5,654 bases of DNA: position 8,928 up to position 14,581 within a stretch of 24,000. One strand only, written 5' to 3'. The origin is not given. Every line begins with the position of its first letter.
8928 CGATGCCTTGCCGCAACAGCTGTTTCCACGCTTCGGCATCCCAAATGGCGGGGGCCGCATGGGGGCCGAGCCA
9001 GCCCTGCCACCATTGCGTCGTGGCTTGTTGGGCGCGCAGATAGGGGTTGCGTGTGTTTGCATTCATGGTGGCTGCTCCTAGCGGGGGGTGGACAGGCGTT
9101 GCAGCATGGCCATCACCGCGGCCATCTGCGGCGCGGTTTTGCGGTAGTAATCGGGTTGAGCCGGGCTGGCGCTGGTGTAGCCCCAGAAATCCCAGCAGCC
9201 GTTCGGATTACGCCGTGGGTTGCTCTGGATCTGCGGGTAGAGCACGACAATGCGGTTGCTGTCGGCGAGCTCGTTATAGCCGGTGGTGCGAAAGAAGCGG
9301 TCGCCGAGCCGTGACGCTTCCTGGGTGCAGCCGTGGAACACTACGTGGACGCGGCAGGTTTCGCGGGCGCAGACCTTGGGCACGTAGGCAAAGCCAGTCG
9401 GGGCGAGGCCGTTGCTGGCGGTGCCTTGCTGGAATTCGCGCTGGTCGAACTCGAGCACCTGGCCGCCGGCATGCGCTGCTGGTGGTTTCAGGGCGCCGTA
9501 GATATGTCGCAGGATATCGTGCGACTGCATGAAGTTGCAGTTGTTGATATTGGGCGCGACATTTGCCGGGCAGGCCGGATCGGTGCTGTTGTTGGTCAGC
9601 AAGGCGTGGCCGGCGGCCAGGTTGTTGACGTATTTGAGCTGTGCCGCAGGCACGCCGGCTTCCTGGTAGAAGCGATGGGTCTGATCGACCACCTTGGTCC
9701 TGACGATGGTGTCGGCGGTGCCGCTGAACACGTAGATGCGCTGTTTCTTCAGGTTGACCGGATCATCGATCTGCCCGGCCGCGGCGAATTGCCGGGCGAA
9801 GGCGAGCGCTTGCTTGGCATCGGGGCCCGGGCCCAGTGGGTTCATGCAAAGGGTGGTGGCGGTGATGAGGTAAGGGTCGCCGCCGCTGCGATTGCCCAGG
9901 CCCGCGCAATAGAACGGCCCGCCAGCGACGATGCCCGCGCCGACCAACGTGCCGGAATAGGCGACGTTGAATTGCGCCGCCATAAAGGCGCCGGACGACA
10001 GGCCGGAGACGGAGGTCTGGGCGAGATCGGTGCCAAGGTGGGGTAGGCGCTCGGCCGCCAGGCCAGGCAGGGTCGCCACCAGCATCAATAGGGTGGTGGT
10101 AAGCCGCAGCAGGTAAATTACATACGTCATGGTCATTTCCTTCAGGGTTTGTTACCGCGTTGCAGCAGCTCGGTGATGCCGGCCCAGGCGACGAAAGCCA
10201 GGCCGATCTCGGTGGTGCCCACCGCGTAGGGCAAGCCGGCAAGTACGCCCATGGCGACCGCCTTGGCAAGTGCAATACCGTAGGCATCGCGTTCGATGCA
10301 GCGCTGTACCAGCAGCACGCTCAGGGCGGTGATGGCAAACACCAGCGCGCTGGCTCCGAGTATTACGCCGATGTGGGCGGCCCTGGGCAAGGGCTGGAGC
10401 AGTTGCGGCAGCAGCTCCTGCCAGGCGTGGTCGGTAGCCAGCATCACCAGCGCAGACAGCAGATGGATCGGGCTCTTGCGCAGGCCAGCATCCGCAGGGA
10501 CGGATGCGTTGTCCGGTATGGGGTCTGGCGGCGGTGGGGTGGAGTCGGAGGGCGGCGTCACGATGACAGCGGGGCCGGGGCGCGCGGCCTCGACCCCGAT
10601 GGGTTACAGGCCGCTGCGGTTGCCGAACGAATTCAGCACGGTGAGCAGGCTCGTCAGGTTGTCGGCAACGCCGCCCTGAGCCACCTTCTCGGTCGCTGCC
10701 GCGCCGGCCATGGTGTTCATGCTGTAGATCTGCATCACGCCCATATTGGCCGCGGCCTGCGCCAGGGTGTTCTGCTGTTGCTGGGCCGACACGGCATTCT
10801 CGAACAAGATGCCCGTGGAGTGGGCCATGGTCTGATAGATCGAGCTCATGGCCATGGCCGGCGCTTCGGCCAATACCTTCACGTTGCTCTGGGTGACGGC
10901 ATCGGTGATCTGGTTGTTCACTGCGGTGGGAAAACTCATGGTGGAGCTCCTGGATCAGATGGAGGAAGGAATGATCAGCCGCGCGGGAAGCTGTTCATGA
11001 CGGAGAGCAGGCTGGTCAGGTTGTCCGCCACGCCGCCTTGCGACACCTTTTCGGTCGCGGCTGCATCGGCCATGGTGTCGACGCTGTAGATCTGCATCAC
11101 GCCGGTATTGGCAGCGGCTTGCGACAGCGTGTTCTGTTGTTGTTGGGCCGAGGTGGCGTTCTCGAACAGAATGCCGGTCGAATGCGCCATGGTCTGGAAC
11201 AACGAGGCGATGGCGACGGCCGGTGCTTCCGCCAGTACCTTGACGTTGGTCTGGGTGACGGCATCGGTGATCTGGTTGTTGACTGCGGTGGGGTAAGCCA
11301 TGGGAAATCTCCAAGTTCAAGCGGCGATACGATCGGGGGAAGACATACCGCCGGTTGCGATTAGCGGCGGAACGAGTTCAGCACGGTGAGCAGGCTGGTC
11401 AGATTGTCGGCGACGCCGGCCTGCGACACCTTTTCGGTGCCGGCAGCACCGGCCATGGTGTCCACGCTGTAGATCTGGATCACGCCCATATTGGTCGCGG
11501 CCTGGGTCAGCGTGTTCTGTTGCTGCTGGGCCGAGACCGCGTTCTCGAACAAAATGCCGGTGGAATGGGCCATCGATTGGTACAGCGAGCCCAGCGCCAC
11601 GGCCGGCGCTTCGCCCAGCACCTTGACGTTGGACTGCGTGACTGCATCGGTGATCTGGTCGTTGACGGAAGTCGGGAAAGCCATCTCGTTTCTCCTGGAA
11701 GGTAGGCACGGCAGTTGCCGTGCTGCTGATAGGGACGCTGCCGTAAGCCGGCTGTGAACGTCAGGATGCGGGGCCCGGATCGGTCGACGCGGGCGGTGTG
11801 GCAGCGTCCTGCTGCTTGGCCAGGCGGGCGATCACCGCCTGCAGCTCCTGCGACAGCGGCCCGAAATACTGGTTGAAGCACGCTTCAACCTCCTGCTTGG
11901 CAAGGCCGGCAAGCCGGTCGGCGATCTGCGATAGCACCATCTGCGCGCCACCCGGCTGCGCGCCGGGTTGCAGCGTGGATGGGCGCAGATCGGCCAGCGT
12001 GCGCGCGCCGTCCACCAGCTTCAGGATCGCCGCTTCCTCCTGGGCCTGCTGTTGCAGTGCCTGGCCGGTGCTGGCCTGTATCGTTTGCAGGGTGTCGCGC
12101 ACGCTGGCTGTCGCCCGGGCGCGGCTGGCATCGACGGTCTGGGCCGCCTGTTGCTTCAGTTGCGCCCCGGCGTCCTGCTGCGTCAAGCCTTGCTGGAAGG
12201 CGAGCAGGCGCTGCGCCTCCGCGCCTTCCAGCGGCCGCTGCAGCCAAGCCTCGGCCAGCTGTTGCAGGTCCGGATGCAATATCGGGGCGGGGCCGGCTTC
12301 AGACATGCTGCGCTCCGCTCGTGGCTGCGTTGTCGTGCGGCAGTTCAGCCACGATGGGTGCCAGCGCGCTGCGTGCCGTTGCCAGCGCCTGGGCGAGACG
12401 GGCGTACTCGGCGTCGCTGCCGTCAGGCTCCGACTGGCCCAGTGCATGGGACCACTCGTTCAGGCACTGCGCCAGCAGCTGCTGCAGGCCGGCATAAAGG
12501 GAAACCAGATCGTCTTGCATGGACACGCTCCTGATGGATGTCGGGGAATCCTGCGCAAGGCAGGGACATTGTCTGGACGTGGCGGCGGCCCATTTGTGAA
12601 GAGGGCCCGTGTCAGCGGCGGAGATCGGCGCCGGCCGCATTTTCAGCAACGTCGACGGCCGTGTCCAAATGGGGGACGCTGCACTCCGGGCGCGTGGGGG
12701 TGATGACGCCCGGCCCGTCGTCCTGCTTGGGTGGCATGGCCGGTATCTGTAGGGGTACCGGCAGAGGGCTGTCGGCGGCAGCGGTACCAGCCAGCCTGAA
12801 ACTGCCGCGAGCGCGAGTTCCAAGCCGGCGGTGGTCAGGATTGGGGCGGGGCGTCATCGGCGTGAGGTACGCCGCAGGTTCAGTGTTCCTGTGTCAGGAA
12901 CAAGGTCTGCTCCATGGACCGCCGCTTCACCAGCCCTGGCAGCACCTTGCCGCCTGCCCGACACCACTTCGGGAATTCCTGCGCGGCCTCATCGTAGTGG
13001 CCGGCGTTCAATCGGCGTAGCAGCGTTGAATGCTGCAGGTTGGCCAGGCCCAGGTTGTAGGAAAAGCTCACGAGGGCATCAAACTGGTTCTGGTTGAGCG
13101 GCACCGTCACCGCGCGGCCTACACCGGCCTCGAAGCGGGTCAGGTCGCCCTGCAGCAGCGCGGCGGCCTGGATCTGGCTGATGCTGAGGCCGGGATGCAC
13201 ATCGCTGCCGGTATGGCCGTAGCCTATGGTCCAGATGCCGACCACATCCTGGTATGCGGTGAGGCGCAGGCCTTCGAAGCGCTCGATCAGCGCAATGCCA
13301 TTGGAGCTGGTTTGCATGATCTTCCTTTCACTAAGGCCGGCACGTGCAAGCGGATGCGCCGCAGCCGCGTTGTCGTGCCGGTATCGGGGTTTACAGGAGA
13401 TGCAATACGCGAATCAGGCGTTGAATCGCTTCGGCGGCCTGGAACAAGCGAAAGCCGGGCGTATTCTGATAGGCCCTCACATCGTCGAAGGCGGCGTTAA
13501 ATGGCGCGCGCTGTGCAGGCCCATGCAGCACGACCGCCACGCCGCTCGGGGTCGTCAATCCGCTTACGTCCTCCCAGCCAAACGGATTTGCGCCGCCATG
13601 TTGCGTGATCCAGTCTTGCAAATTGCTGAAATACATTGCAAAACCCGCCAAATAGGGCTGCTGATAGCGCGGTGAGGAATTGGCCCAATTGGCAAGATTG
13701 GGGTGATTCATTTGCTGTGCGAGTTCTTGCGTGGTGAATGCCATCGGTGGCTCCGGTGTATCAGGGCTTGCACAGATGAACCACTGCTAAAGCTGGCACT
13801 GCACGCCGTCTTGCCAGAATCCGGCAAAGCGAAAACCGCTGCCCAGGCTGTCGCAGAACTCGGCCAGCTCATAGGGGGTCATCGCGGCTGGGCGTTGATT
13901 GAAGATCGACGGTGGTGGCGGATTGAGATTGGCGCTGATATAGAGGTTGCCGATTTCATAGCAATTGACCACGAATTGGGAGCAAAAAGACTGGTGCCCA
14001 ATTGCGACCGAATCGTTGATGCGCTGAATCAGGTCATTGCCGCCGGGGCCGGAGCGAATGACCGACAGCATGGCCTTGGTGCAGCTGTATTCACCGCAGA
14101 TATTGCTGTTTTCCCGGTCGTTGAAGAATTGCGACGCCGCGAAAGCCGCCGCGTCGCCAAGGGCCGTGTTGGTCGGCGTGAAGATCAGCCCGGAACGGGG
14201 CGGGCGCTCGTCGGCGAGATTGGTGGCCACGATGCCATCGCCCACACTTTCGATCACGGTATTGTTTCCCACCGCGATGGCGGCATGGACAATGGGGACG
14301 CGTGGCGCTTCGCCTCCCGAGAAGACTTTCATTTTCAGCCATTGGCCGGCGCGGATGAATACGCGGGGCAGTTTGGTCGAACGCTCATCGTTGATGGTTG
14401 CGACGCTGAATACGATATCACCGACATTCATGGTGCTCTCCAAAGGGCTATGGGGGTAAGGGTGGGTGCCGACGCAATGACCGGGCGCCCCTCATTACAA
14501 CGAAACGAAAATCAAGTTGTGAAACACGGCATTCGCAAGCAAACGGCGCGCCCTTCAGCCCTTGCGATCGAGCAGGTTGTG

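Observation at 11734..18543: Five identical-format promoter-like motifs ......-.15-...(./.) define a locus-wide regulon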

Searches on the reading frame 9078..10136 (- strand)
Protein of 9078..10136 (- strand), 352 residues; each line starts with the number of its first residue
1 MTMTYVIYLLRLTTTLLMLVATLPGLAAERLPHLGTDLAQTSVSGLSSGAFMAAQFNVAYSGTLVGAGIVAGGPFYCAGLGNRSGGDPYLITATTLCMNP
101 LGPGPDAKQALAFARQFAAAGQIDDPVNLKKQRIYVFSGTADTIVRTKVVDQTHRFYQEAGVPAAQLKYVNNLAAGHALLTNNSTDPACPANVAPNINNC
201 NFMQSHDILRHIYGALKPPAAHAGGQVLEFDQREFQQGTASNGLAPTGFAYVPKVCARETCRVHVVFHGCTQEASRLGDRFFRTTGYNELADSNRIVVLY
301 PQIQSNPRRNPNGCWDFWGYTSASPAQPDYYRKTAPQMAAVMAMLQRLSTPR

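Call 6: search_protein_families(library=pfam, proteins=[window:9078-10136:-], max_evalue=0.01)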
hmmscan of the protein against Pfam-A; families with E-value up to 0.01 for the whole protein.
window:9078-10136:- (352 aa): 1 family
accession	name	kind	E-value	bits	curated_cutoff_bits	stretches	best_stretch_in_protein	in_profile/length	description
PF10503.15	Esterase_PHB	-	1.1e-05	25.2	23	1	251-322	6-71/219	Esterase PHB depolymerase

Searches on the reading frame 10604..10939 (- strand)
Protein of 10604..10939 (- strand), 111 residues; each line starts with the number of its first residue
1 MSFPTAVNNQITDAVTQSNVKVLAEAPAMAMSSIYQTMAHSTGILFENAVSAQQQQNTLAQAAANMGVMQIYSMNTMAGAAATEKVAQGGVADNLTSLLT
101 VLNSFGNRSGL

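Call 6: search_protein_families(library=pfam, proteins=[window:10604-10939:-], max_evalue=0.01)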
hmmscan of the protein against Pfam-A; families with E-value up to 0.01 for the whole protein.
window:10604-10939:- (111 aa): 1 family
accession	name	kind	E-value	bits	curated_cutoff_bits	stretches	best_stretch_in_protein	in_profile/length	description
PF11747.13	RebB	-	9.7e-27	93.3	24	1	11-77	1-67/68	Killing trait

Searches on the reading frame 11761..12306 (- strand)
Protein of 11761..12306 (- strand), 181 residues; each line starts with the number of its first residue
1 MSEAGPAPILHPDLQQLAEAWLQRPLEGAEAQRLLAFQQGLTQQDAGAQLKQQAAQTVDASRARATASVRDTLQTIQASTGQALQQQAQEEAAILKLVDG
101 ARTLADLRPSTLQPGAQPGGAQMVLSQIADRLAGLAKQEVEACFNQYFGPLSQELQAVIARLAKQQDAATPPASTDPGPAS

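Call 6: search_protein_families(library=pfam, proteins=[window:11761-12306:-], max_evalue=0.01)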
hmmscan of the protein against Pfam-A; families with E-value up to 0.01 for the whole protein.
window:11761-12306:- (181 aa): 0 families

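Call 49: search_protein_families(library=ncbifam, proteins=[window:11761-12306:-], max_evalue=0.01)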
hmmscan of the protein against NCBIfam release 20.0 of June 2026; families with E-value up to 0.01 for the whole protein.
window:11761-12306:- (181 aa): 0 families

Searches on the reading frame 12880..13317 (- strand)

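Call 5: search_protein_families(library=pfam, proteins=[window:12880-13317:-], max_evalue=0.01)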
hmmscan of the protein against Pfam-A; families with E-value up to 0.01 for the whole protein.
window:12880-13317:- (145 aa): 1 family
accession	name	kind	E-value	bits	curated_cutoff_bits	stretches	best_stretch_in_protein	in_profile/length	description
PF00959.24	Phage_lysozyme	-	4.1e-52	176.2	22.3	1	13-136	2-125/125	Phage lysozyme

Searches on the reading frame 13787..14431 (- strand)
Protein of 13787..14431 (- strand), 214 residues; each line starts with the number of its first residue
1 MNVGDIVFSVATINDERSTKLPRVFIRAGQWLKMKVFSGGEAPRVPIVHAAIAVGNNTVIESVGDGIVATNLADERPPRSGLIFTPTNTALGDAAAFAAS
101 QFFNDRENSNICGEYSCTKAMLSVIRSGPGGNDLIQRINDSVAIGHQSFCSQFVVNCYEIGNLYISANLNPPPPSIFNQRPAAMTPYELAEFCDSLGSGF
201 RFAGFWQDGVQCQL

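Call 5: search_protein_families(library=pfam, proteins=[window:13787-14431:-], max_evalue=0.01)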
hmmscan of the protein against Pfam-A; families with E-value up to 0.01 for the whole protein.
window:13787-14431:- (214 aa): 0 families

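Call 49: search_protein_families(library=ncbifam, proteins=[window:13787-14431:-], max_evalue=0.01)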
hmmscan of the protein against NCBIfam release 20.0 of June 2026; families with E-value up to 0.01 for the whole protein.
window:13787-14431:- (214 aa): 1 family
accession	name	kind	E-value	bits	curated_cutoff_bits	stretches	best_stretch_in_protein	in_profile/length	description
NF008552.0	PRK11479.1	equivalog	0.0019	17.4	279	0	45-109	89-152/274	YaeF family permuted papain-like enzyme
